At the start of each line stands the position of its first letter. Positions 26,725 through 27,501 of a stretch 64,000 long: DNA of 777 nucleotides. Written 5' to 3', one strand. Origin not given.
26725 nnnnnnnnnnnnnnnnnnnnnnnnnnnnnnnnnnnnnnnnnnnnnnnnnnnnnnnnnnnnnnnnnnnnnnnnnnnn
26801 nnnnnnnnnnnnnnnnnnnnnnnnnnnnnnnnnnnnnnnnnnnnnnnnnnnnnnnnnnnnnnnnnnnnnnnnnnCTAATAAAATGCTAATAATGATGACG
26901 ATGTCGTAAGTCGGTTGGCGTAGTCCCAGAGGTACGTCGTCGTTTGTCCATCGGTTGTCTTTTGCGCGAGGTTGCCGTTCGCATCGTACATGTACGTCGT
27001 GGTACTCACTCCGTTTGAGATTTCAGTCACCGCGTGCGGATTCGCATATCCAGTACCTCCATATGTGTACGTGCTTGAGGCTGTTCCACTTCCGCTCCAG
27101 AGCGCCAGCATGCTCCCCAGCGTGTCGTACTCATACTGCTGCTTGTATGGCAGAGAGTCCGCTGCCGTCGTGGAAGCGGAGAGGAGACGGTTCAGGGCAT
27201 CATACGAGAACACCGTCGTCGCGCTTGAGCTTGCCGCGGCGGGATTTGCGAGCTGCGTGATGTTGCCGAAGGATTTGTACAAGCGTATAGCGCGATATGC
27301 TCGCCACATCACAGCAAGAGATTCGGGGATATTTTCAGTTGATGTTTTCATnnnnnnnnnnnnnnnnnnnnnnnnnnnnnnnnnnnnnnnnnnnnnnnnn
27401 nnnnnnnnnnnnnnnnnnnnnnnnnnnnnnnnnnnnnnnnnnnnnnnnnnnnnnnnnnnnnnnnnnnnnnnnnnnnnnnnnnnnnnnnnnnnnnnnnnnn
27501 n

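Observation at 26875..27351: Displaced Rhs core fragment downstream of the immunity gene: a footprint of toxin-tip recombination rather than a functional orphan toxin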

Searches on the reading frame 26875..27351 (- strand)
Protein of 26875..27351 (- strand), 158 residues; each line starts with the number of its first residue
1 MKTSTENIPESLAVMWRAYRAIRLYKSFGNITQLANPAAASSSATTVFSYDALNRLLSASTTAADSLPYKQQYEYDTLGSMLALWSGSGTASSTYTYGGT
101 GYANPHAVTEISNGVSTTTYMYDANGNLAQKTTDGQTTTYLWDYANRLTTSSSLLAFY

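Call 12: search_protein_families(library=pfam, proteins=[window:26875-27351:-], max_evalue=0.01)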
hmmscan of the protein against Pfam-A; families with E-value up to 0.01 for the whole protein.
window:26875-27351:- (158 aa): 1 family
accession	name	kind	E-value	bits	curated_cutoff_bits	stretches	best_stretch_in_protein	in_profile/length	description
PF05593.20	RHS_repeat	-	1.4e-09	38.5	22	1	122-150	1-30/38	RHS Repeat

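Call 13: find_encoding_contigs(protein=window:26875-27351:-, flank=10000, max_places=10)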
Protein window:26875-27351:- (158 aa): no gene with exactly this product is on record in the collection.

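Call 14: find_homologous_proteins(query=window:26875-27351:-)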
Query window:26875-27351:- (158 aa): 50 proteins with E <= 0.001 among 199 candidates.
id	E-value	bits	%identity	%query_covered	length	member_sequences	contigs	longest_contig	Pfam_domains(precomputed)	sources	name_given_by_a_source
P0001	6.3e-94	330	100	100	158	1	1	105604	PF05593.20,PF25023.2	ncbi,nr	ncbi:RHS repeat protein [Candidatus Kaiserbacteria bacterium]|nr:RHS repeat protein [Candidatus Kais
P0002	1.9e-58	215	74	95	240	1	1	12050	PF05593.20,PF25023.2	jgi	-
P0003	3.9e-57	210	73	91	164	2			PF05593.20,PF25023.2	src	-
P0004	3.8e-34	136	53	79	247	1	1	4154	PF05593.20,PF25023.2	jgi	jgi:YD repeat-containing protein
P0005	6.4e-32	129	79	49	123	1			PF05593.20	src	-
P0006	1.5e-22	98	81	39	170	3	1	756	-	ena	-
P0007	2.1e-22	98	79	36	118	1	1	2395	PF05593.20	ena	-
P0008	4.2e-22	97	63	56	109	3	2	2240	PF05593.20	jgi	-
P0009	1.3e-21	95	82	36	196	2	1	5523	PF25023.2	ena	-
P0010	2.1e-21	95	81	34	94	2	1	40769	PF05593.20,PF25023.2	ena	-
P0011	2.7e-21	94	80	35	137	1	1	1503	PF05593.20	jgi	jgi:uncharacterized protein RhaS with RHS repeats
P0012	3.4e-21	94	79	36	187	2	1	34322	PF05593.20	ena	-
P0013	4.5e-21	94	81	34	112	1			PF05593.20,PF25023.2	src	-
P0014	4.6e-21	94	80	35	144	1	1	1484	PF05593.20,PF25023.2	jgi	jgi:YD repeat-containing protein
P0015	8.9e-21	93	80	35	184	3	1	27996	PF05593.20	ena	-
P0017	1.4e-20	92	81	36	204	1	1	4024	PF05593.20,PF25023.2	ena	-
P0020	5.6e-20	90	82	35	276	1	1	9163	PF05593.20,PF25023.2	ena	-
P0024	2.3e-19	88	76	35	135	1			PF05593.20,PF25023.2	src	-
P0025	2.8e-19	88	75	37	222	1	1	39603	PF05593.20,PF25023.2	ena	-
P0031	3.5e-18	84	80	35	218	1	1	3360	PF25023.2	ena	-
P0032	8.5e-18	83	75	35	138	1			PF05593.20,PF25023.2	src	-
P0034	3.0e-17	81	70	38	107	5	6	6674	PF05593.20,PF25023.2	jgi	jgi:YD repeat-containing protein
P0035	5.8e-16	77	75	35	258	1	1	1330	PF05593.20,PF25023.2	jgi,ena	-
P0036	6.3e-16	77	49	64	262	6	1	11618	PF25023.2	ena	-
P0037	7.3e-16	77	73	35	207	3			PF05593.20,PF25023.2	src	-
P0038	9.7e-16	76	80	31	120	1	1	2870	PF05593.20,PF25023.2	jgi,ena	-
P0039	3.7e-15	74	69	34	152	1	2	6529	PF05593.20,PF25023.2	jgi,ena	-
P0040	5.5e-15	74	78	32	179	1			PF05593.20,PF25023.2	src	-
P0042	2.6e-14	72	75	30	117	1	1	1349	PF05593.20,PF25023.2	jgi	jgi:YD repeat-containing protein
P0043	3.4e-14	71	69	34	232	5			PF05593.20,PF25023.2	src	-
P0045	1.0e-13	70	67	34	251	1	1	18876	PF05593.20,PF25023.2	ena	-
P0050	1.6e-5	43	30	78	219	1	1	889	PF05593.20,PF25023.2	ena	-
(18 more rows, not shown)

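Call 17: find_encoding_contigs(protein=P0002, flank=10000, max_places=4)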
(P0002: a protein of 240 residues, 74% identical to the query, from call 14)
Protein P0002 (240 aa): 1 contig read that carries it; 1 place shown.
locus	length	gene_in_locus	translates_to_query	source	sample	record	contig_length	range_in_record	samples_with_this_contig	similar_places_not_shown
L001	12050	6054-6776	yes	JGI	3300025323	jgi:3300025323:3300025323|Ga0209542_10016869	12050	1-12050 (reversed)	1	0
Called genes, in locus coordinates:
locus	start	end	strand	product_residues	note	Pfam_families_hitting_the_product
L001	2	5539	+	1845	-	?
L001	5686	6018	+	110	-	PF14106:DUF4279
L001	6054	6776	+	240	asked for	PF05593:RHS_repeat (faint), PF25023:TEN_YD-shell (weak)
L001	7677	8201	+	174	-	-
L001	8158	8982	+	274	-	-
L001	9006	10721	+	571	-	PF25023:TEN_YD-shell, PF05593:RHS_repeat (faint), PF15607:Ntox44 (weak)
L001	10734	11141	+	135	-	PF17428:DUF5412 (weak)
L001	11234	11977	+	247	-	-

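Call 18: find_encoding_contigs(protein=P0010, flank=10000, max_places=4)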
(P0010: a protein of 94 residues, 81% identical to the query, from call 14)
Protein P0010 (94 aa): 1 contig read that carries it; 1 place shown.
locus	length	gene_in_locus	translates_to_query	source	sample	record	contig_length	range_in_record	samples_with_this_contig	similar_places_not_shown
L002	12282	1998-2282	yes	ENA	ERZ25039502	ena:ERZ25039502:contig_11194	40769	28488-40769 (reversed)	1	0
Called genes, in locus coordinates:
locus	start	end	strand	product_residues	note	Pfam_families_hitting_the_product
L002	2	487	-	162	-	?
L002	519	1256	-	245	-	PF00122:E1-E2_ATPase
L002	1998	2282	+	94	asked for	PF25023:TEN_YD-shell (weak), PF05593:RHS_repeat (faint)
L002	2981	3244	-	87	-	-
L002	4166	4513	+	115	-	PF02699:YajC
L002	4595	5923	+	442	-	PF07549:Sec_GG (faint), PF21760:SecD_1st, PF22599:SecDF_P1_head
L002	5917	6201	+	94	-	PF02355:SecD_SecF_C, PF03176:MMPL (weak)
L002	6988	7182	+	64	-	PF02355:SecD_SecF_C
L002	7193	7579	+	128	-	PF04430:DUF498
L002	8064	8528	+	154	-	PF00494:SQS_PSY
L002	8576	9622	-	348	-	-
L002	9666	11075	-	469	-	PF01134:GIDA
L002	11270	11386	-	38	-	-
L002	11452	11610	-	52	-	PF06568:YjiS-like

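Call 37: find_encoding_contigs(protein=P0025, flank=10000, max_places=3)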
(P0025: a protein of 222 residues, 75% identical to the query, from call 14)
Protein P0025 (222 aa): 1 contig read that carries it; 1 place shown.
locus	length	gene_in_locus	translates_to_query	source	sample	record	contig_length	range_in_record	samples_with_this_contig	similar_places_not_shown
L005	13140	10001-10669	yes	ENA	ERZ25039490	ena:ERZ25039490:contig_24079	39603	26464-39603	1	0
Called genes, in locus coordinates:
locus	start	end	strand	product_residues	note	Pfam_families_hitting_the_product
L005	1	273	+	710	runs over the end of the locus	PF13384:HTH_23, PF13518:HTH_28, PF13551:HTH_29, PF13565:HTH_32, PF13592:HTH_33, PF13358:DDE_3, PF13384:HTH_23, PF13551:HTH_29, +6 more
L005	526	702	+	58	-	-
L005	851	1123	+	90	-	-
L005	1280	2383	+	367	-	-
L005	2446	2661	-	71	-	-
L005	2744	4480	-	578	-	PF01609:DDE_Tnp_1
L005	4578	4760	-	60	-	-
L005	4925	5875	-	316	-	PF13814:Replic_Relax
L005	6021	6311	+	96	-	-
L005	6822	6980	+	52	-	-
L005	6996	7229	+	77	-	-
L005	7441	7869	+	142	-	-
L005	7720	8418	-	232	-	PF02915:Rubrerythrin (faint)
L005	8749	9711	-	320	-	-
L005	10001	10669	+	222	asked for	PF25023:TEN_YD-shell (faint), PF05593:RHS_repeat (faint)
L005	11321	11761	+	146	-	PF00072:Response_reg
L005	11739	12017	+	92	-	PF00486:Trans_reg_C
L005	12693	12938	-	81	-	-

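Call 43: search_protein_families(library=pfam, proteins=[L001:7617-8201:+, L001:6907-7641:+, L001:4901-5539:+], max_evalue=0.1)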
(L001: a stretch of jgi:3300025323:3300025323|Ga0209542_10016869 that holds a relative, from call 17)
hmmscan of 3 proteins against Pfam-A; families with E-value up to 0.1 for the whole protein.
L001:7617-8201:+ (194 aa): 0 families

L001:6907-7641:+ (244 aa): 0 families

L001:4901-5539:+ (212 aa): 0 families

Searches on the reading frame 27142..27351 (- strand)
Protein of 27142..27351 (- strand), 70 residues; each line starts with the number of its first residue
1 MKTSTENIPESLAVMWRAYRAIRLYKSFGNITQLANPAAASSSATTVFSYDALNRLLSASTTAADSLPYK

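Call 47: search_protein_representatives(alignment_id=A7)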
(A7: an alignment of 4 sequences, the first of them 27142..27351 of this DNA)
Query: 4 sequences, 69 profile positions. Proteins with E-value up to 0.001 (for the whole library): 1044; up to 1e-10: 46; up to 1e-30: 4. The best 150 are listed.
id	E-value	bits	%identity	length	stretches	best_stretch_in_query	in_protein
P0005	1.4e-38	147.1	-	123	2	1-69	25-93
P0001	9.7e-36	138.0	-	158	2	1-69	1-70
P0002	1.8e-35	137.1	-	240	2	1-69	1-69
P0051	4.3e-35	135.9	-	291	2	1-69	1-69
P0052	4.5e-27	110.2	-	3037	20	18-56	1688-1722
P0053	1.2e-23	99.3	-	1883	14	22-68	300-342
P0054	6.4e-23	96.9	-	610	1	21-69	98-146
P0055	1.8e-19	85.9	-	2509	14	23-59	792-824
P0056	1.6e-18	82.8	-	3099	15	23-59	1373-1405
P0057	4.3e-18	81.5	-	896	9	44-62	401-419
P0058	5.1e-18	81.2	-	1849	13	21-56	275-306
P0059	6.1e-17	77.8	-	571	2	28-69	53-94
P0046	7.6e-17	77.5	-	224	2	21-68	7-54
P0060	8.3e-17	77.4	-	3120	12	21-66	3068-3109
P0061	1.0e-15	73.9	-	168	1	21-68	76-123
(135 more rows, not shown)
